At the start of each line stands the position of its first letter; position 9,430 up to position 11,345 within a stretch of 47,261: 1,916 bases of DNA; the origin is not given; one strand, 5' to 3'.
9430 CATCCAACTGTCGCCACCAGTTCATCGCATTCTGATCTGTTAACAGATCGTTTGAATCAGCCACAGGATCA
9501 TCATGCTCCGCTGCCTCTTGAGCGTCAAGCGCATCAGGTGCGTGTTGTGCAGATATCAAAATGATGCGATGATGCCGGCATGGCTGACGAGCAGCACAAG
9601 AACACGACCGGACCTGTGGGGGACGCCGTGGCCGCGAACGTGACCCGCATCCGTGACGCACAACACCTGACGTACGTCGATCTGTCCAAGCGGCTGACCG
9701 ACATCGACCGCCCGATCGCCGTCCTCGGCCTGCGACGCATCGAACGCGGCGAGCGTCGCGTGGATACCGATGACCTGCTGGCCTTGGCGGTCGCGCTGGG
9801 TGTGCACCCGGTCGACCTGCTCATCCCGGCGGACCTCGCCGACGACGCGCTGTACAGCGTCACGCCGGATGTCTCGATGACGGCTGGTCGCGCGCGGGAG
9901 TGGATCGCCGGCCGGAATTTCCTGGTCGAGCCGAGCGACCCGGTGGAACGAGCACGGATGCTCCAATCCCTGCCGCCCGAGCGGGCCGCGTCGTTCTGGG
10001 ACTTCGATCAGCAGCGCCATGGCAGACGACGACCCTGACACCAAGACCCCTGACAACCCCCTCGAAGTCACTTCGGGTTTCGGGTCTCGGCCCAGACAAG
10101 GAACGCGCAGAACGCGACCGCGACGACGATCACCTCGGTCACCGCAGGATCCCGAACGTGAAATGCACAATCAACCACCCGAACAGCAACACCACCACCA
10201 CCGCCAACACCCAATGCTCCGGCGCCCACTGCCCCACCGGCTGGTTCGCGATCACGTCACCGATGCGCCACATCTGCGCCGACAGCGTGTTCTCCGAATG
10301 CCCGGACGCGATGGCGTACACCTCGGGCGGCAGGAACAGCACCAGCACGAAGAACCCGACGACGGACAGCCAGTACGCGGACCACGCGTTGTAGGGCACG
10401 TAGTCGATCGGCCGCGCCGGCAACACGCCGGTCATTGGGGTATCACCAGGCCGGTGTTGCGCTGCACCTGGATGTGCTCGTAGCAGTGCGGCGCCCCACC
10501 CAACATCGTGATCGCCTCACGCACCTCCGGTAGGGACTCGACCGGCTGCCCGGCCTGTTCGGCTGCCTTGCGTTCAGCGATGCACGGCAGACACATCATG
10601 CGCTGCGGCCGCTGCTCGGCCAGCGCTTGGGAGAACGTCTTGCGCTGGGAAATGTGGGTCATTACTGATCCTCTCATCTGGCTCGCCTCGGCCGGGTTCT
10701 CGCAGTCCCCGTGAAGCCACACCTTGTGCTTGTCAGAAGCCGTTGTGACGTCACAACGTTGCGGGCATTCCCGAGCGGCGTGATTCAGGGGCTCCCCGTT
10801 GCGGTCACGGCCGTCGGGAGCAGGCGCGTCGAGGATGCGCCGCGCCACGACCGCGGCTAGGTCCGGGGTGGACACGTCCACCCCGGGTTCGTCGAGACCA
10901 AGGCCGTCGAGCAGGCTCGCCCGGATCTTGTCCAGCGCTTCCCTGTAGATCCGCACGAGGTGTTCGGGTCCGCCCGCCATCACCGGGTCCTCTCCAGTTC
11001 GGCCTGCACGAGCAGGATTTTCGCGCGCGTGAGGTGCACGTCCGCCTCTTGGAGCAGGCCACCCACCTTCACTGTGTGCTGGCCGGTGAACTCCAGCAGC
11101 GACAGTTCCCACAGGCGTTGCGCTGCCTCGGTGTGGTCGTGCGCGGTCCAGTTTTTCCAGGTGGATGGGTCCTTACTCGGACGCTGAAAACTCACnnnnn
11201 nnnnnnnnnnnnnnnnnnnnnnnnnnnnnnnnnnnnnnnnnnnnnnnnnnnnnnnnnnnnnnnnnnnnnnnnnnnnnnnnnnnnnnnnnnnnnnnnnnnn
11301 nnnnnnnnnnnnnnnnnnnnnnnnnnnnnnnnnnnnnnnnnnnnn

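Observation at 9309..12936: Opposite-strand accessory island splits the terminase-portal junction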

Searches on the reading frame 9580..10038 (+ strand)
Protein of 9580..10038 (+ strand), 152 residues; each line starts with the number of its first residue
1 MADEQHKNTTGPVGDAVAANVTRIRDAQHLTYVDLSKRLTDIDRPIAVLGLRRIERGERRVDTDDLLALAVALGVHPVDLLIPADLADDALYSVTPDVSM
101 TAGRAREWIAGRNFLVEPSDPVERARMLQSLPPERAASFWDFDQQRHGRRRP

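Call 6: search_protein_families(library=pfam, max_evalue=0.1, proteins=[window:9580-10038:+])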
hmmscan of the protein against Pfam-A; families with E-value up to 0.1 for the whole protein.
window:9580-10038:+ (152 aa): 3 families
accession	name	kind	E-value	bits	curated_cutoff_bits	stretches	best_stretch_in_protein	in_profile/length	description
PF01381.28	HTH_3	-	8.1e-06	26.2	23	1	23-80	3-55/55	Helix-turn-helix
PF13560.12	HTH_31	-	0.00012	22.8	27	1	24-79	9-60/64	Helix-turn-helix domain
PF13443.12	HTH_26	-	0.025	15.2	22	1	51-82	27-59/63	Cro/C1-type HTH DNA-binding domain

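Call 7: search_protein_families(library=phrogs, max_evalue=0.1, proteins=[window:9580-10038:+])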
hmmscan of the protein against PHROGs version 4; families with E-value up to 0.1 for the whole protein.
window:9580-10038:+ (152 aa): 5 families
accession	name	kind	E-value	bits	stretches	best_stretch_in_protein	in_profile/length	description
phrog_11503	-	DNA, RNA and nucleotide metabolism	8.4e-16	59.4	1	7-85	9-87/151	HTH DNA binding protein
phrog_4583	-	transcription regulation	0.00016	22.6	1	11-84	5-73/81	transcriptional repressor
phrog_3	-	transcription regulation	0.0024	18.7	1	20-84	92-149/430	transcriptional repressor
phrog_8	-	transcription regulation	0.0044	17.5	1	51-85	187-220/346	transcriptional regulator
phrog_2967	-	transcription regulation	0.0046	17.5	1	18-81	12-70/225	transcriptional regulator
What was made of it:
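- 9580..10038 (+): g3, a 152-aa XRE-family HTH protein. Pfam HTH_3 8e-6; phrog_11503 8e-16 (calls 6, 7).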

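Call 26: search_protein_families(library=padloc, max_evalue=0.1, proteins=[window:9580-10038:+])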
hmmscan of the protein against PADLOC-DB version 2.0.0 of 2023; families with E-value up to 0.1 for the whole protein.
window:9580-10038:+ (152 aa): 2 families
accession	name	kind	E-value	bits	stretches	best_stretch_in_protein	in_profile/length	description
PDLC03665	Control_protein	-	0.00031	18.9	1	19-81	11-69/77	control protein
PDLC03664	Control_protein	-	0.031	12.7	1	53-81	45-73/74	control protein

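Call 27: search_protein_families(library=ncbifam, max_evalue=0.1, proteins=[window:9580-10038:+])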
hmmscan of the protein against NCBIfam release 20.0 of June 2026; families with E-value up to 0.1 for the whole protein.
window:9580-10038:+ (152 aa): 0 families

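Call 63: search_solved_structures(query=window:9580-10038:+, max_evalue=0.1)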
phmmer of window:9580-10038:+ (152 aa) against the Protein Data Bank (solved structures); distinct sequences matched with E-value up to 0.1: 0.

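Call 65: search_dna_similar(query=window:9580-10038:+, collection=phages, mode=protein, max_rows=15, max_evalue=0.001)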
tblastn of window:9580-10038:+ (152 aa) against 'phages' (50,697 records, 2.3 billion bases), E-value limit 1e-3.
No match.

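Call 94: find_related_loci(query=window:9580-10038:+, collection=viral_contigs, flank=4000)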
Query window:9580-10038:+ (152 aa) in viral_contigs; peptide patterns used: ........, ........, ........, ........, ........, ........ (x = any residue, [..] = any of these).
8 stretches matched a pattern, but none encodes a relative of the query by tblastn (E <= 1e-3).
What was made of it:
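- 9580..10038 (+): No relatives among isolated phages or in IMG/VR (calls 65, 94).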

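Call 95: find_related_loci(query=window:9580-10038:+, collection=genome_contigs, flank=4000)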
Query window:9580-10038:+ (152 aa) in genome_contigs; peptide patterns used: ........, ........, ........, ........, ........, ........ (x = any residue, [..] = any of these).
490 stretches matched a pattern; 2 encode a relative of the query (tblastn E <= 1e-3); 2 distinct loci.
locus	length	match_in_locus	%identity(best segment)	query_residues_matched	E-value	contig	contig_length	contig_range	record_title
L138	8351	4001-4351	41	11-131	3e-21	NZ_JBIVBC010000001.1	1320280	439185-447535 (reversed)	Streptomyces sp. NPDC086787 NPDC086787_134_G7.ctg-0001, whole genome shotgun sequence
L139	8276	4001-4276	53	1-92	2e-18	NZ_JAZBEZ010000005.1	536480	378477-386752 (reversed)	Mycolicibacterium sp. 050232 contig00005, whole genome shotgun sequence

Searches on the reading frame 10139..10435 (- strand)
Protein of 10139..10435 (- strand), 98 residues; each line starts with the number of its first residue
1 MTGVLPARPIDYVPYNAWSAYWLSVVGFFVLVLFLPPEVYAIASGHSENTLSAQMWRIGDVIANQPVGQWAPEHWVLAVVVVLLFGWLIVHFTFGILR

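Call 6: search_protein_families(library=pfam, max_evalue=0.1, proteins=[window:10139-10435:-])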
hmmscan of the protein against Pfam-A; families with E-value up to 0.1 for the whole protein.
window:10139-10435:- (98 aa): 0 families

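Call 7: search_protein_families(library=phrogs, max_evalue=0.1, proteins=[window:10139-10435:-])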
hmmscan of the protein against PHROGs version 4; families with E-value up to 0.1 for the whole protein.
window:10139-10435:- (98 aa): 1 family
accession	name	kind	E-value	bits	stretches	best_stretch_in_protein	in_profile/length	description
phrog_3555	-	unknown function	0.00059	21.1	1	17-95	3-73/76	-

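Call 26: search_protein_families(library=padloc, max_evalue=0.1, proteins=[window:10139-10435:-])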
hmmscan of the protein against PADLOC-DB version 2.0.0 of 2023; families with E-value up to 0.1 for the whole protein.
window:10139-10435:- (98 aa): 0 families

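Call 27: search_protein_families(library=ncbifam, max_evalue=0.1, proteins=[window:10139-10435:-])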
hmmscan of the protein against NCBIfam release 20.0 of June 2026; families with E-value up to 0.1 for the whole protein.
window:10139-10435:- (98 aa): 0 families

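Call 66: search_dna_similar(query=window:10139-10435:-, collection=phages, mode=protein, max_rows=15, max_evalue=0.001)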
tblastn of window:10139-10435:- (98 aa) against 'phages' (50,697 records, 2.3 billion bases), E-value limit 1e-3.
No match.
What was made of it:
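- Tried and rejected: tblastn of g3 and g4 against isolated phages, and of g3 against IMG/VR, gave no matches (calls 65, 66, 94).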

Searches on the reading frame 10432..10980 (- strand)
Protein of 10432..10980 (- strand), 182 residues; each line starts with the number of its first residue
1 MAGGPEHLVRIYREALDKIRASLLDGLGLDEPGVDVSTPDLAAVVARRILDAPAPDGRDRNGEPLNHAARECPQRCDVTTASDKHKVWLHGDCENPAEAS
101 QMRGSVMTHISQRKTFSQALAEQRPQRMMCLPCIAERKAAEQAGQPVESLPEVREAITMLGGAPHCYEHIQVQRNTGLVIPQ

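Call 6: search_protein_families(library=pfam, max_evalue=0.1, proteins=[window:10432-10980:-])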
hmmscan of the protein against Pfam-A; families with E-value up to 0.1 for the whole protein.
window:10432-10980:- (182 aa): 0 families

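Call 7: search_protein_families(library=phrogs, max_evalue=0.1, proteins=[window:10432-10980:-])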
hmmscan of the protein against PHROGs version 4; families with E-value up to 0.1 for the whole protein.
window:10432-10980:- (182 aa): 0 families

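Call 26: search_protein_families(library=padloc, max_evalue=0.1, proteins=[window:10432-10980:-])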
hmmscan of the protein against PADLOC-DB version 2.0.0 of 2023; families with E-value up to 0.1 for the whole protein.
window:10432-10980:- (182 aa): 0 families

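Call 27: search_protein_families(library=ncbifam, max_evalue=0.1, proteins=[window:10432-10980:-])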
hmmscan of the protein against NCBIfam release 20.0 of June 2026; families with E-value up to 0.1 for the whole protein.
window:10432-10980:- (182 aa): 0 families

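Call 35: find_homologous_proteins(query=window:10432-10980:-)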
Query window:10432-10980:- (182 aa): 4 proteins with E <= 0.001 among 253 candidates.
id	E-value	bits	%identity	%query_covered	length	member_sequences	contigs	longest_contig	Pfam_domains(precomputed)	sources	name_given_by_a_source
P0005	3.9e-117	407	99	100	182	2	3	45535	-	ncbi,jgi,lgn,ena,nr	ncbi:MAG TPA: hypothetical protein VEO01_40465 [Pseudonocardiaceae bacterium]|nr:hypothetical protei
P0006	1.1e-45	174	71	66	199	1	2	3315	-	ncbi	-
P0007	1.6e-19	89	85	26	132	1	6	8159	-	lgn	-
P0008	2.2e-18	85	81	26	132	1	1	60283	-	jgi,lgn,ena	-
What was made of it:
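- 10432..10980 (-): g5, a 182-aa modular Cys/His-rich protein. It has a mini-domain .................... and a C-terminal CxxC...HCxxH module. Only 4 clusters in 5.8 billion proteins (call 35).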

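Call 40: find_encoding_contigs(protein=P0008, flank=8000, max_places=3)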
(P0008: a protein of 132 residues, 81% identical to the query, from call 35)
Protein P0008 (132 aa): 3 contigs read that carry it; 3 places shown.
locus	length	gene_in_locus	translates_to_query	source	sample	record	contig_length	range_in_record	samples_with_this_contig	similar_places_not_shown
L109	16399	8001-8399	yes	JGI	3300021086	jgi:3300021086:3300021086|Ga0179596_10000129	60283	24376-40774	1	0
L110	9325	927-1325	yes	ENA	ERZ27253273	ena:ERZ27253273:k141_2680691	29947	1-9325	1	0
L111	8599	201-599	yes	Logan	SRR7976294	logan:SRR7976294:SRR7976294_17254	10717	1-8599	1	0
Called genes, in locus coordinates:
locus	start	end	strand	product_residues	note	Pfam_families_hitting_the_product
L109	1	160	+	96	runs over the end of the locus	-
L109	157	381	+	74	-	-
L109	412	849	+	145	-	PF01844:HNH, PF14279:HNH_5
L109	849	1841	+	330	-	-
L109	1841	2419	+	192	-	-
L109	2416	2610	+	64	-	-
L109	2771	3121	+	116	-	-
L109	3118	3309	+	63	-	-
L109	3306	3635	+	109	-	-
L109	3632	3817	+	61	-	-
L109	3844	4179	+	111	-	-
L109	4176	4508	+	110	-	-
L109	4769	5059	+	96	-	-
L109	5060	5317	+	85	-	-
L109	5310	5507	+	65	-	-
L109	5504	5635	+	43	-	-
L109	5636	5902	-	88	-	-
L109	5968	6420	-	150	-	PF19474:DUF6011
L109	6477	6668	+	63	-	-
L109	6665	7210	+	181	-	-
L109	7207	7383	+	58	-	-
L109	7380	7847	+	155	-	PF19730:DUF6221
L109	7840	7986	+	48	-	-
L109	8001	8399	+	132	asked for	-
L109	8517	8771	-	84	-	-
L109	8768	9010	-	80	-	PF12728:HTH_17 (weak)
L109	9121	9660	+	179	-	-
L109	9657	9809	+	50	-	-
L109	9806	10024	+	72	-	-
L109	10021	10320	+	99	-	-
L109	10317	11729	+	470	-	PF04466:Terminase_3, PF03237:Terminase_6N (weak)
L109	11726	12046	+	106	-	-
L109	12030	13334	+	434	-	PF04860:Phage_portal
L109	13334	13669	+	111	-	-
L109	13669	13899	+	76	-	-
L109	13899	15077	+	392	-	PF00574:CLP_protease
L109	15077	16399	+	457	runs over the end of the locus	PF05065:Phage_capsid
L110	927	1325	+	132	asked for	-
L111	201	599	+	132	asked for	-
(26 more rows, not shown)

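Call 41: find_encoding_contigs(protein=P0006, flank=4000, max_places=3)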
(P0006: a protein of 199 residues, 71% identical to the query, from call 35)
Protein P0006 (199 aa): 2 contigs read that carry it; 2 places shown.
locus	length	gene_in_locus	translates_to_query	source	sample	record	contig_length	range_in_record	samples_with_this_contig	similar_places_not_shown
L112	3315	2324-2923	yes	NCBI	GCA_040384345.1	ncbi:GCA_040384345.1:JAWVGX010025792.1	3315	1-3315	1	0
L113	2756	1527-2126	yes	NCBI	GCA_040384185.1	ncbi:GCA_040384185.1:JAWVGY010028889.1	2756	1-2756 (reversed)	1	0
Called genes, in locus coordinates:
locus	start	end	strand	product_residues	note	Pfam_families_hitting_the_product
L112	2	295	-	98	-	?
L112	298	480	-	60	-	-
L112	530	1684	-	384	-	-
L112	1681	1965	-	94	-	-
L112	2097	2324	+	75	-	-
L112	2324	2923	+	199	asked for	-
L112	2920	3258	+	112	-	-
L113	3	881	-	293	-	?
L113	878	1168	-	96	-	-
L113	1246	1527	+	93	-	-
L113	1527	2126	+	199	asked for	-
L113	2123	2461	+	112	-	-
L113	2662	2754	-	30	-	?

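Call 60: predict_structure(alignment_id=A4)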
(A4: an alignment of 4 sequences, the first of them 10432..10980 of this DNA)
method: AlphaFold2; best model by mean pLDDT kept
length: 182 residues; sequences in the alignment: 4
mean_pLDDT: 43.9   pTM: 0.25
mean pLDDT of the five models: 43.9, 43.6, 41.0, 40.5, 39.7
residues with pLDDT >= 90: 0; 70-90: 3; 50-70: 42; < 50: 137
segments of 3 or more residues with pLDDT < 50: 26-57, 65-131, 152-182
pLDDT, mean of each block of 10 residues (from residue 1): 58 57 50 44 44 45 44 36 33 38 35 39 41 55 61 39 41 32 35
secondary structure, 60 per line:
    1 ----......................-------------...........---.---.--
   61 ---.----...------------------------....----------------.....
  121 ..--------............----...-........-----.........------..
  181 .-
elements in order: H5-26 H40-50 H96-99 H116-122 H131-142 H151-158 H164-169 E170-172 E179-181
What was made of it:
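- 10432..10980 (-): AF2 pLDDT 44 (call 60).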

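Call 88: search_protein_families(library=pfam, max_evalue=0.05, proteins=[L112:2324-2923:+, L112:2920-3258:+, L109:8517-8771:-, L109:8001-8399:+, L109:9121-9660:+])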
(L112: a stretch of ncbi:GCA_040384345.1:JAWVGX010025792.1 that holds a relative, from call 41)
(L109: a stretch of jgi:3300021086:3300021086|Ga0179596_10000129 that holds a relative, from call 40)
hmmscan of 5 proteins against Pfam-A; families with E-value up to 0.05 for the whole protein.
L112:2324-2923:+ (199 aa): 0 families

L112:2920-3258:+ (112 aa): 2 families
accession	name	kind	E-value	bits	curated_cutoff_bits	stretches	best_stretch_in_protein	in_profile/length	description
PF09723.15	Zn_ribbon_8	-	0.024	15.1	34.4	0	47-64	23-39/41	Zinc ribbon domain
PF14369.11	Zn_ribbon_19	-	0.031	14.9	30.8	0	41-57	11-27/35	zinc-ribbon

L109:8517-8771:- (84 aa): 0 families

L109:8001-8399:+ (132 aa): 0 families

L109:9121-9660:+ (179 aa): 1 family
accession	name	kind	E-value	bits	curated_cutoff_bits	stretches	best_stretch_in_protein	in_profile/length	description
PF13384.12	HTH_23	-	0.027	14.7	24.6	0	34-63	4-33/50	Homeodomain-like domain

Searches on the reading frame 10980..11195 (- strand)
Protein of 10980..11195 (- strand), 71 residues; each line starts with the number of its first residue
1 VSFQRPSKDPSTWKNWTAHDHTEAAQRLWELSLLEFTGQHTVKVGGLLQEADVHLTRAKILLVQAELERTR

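Call 6: search_protein_families(library=pfam, max_evalue=0.1, proteins=[window:10980-11195:-])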
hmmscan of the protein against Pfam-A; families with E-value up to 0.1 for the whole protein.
window:10980-11195:- (71 aa): 0 families

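Call 7: search_protein_families(library=phrogs, max_evalue=0.1, proteins=[window:10980-11195:-])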
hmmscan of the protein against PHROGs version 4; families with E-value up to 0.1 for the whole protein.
window:10980-11195:- (71 aa): 0 families
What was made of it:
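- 10980..11195 (-): g6, a 71-aa protein of unknown function. No family (calls 6, 7).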

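Call 26: search_protein_families(library=padloc, max_evalue=0.1, proteins=[window:10980-11195:-])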
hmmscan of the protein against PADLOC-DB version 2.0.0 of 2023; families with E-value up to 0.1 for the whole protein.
window:10980-11195:- (71 aa): 0 families

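Call 27: search_protein_families(library=ncbifam, max_evalue=0.1, proteins=[window:10980-11195:-])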
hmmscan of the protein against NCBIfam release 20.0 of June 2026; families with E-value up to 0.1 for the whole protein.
window:10980-11195:- (71 aa): 0 families
